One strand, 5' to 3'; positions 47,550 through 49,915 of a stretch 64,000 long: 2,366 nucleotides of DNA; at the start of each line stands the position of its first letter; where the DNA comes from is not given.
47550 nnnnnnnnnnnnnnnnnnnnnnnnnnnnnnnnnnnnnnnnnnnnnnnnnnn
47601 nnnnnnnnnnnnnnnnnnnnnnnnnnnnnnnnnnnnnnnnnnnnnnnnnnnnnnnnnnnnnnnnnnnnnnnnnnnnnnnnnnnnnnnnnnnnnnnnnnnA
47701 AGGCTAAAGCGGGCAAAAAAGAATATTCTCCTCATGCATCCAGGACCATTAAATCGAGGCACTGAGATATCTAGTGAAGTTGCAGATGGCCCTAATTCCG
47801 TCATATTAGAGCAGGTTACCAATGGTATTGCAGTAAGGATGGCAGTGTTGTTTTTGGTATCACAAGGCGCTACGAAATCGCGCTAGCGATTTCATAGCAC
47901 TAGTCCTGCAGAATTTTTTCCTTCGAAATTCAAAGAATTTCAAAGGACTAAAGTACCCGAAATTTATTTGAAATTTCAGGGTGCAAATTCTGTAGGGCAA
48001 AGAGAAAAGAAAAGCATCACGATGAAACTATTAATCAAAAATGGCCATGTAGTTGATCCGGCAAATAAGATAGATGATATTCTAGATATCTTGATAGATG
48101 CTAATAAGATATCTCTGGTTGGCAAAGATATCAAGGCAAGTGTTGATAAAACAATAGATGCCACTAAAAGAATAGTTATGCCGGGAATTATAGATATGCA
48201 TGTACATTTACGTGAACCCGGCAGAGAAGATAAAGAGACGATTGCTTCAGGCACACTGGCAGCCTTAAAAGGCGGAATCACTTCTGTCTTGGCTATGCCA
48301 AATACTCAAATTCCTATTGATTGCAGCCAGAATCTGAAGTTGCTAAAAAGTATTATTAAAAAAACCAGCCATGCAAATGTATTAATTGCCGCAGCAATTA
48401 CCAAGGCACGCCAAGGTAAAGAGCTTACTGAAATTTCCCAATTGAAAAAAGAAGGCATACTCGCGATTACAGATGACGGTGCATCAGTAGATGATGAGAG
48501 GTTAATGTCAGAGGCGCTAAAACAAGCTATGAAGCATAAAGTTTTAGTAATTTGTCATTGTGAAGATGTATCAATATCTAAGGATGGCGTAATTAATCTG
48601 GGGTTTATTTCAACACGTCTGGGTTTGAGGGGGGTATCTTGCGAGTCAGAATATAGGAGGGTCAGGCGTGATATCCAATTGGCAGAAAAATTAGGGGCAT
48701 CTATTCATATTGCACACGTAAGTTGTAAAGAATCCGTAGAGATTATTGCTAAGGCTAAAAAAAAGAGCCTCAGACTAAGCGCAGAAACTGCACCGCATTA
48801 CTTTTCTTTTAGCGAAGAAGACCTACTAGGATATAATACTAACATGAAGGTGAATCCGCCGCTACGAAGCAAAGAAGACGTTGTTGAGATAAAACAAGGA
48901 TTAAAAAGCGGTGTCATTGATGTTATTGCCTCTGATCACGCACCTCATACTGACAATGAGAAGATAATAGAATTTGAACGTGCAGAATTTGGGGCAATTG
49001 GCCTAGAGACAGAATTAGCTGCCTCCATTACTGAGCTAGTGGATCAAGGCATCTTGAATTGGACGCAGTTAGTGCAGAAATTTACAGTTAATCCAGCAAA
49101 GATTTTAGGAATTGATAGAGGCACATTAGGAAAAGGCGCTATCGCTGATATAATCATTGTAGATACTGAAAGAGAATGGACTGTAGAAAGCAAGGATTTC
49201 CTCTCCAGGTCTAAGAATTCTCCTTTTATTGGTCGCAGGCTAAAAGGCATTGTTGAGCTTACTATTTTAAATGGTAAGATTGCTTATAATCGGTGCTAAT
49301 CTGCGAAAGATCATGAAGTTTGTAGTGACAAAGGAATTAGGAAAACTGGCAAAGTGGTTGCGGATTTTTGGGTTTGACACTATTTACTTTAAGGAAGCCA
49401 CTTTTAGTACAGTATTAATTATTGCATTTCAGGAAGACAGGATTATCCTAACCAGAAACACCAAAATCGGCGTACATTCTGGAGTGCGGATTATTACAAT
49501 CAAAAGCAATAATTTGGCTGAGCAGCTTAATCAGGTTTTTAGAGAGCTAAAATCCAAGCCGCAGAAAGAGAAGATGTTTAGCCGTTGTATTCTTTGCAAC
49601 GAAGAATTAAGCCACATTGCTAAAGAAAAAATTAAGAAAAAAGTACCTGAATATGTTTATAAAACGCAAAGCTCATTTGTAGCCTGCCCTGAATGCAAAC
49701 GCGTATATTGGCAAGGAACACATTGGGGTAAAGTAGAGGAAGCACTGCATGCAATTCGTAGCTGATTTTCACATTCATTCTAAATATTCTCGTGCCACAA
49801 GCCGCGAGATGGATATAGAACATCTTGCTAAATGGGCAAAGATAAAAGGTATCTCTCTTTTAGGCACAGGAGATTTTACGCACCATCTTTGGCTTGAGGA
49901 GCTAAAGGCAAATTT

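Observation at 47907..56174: Recurring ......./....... inverted-repeat family in intergenic gaps of the pyr region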

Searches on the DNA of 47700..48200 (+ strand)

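Call 8: search_rna_families(source=window, start=47700, end=48200, threshold=evalue, max_evalue=10)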
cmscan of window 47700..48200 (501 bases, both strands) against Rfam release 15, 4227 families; matches with E-value up to 10: 7.
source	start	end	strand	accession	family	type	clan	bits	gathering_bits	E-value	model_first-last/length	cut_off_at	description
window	47901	47998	-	RF04127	MIR8007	Gene; miRNA;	-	24.1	195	0.019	1-226/226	no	MIR8007 microRNA precursor family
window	47904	47997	+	RF04134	MIR7504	Gene; miRNA;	-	18.8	83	1.4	1-124/124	no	MIR7504 microRNA precursor family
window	47899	47980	-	RF00425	SNORA18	Gene; snRNA; snoRNA; HACA-box;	CL00038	17.2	70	1.9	1-132/132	no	Small nucleolar RNA SNORA18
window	47901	47950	+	RF04171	MIR1509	Gene; miRNA;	-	16.2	87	3.1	1-121/121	no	MIR1509 microRNA precursor family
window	47900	48000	+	RF04172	MIR8675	Gene; miRNA;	-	16.1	90.8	4.4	1-95/95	no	MIR8675 microRNA precursor family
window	47904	47998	+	RF04097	MIR2630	Gene; miRNA;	-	14.6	144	2.4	1-229/229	no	MIR2630 microRNA precursor family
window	47863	47907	+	RF04033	mir-8512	Gene; miRNA;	-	14.1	90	5.2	1-61/61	no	mir-8512 microRNA precursor family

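Call 75: search_dna_similar(query=window:47865-48000:+, collection=phages, mode=distant, max_evalue=1, max_rows=10)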
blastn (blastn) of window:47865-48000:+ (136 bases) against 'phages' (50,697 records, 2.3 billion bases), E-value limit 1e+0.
Records with a match: 4; places in all: 4; records where one place covers at least 80% of the query: 0.
Best place of each record, by identity: 80-90% 2; 60-80% 2.
By first word of the organism name: Listeria 2; Sphingomonas 2.
By host as written in the record: Listeria monocytogenes 2; Sphingomonas paucimobilis, Felix d'Herelle Reference Center for Phages host ... 2.
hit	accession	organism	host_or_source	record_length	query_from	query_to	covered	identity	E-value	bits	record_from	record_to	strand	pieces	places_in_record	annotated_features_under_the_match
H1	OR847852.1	Listeria phage LM 4-11-1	Listeria monocytogenes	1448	54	117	47%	77.9%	3e-3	46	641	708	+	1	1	record has no annotation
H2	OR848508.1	Listeria phage LM 4-14-1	Listeria monocytogenes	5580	54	117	47%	77.9%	3e-3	46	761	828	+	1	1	record has no annotation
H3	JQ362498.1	Sphingomonas phage PAU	Sphingomonas paucimobilis, Felix ...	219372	57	92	26%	86.1%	3e-2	44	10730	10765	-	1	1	17: gp17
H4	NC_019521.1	Sphingomonas phage PAU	Sphingomonas paucimobilis, Felix ...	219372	57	92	26%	86.1%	3e-2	44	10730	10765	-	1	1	17: gp17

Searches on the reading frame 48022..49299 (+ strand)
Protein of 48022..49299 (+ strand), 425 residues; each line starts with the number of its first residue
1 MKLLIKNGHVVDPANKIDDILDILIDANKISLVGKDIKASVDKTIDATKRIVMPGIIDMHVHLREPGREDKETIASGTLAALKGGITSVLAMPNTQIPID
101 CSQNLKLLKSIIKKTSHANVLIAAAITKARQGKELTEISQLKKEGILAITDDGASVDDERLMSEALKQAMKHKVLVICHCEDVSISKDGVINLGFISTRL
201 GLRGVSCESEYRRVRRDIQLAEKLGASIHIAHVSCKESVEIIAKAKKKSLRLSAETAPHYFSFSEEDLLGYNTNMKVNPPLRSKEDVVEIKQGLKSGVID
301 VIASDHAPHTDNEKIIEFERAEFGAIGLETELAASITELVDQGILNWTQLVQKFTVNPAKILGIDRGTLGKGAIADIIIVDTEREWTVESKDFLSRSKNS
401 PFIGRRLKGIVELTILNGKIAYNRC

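Call 12: search_protein_families(library=pfam, proteins=[window:48022-49299:+])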
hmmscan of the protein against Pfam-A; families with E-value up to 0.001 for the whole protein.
window:48022-49299:+ (425 aa): 3 families
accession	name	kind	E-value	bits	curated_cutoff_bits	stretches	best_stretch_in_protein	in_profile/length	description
PF01979.26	Amidohydro_1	-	4.7e-33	115.3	25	1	51-420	1-344/345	Amidohydrolase family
PF12890.13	DHOase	-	7.3e-15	55.7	21.2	1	49-238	1-142/142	Dihydro-orotase-like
PF07969.17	Amidohydro_3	-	9e-14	52.2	29.7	2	345-422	407-472/472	Amidohydrolase family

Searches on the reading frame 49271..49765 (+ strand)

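Call 12: search_protein_families(library=pfam, proteins=[window:49271-49765:+])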
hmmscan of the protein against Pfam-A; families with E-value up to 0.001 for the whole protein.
window:49271-49765:+ (164 aa): 1 family
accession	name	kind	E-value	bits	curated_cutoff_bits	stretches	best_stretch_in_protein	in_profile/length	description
PF01927.22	Mut7-C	-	4.3e-43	147.3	23.3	1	15-158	1-145/146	Mut7-C RNAse domain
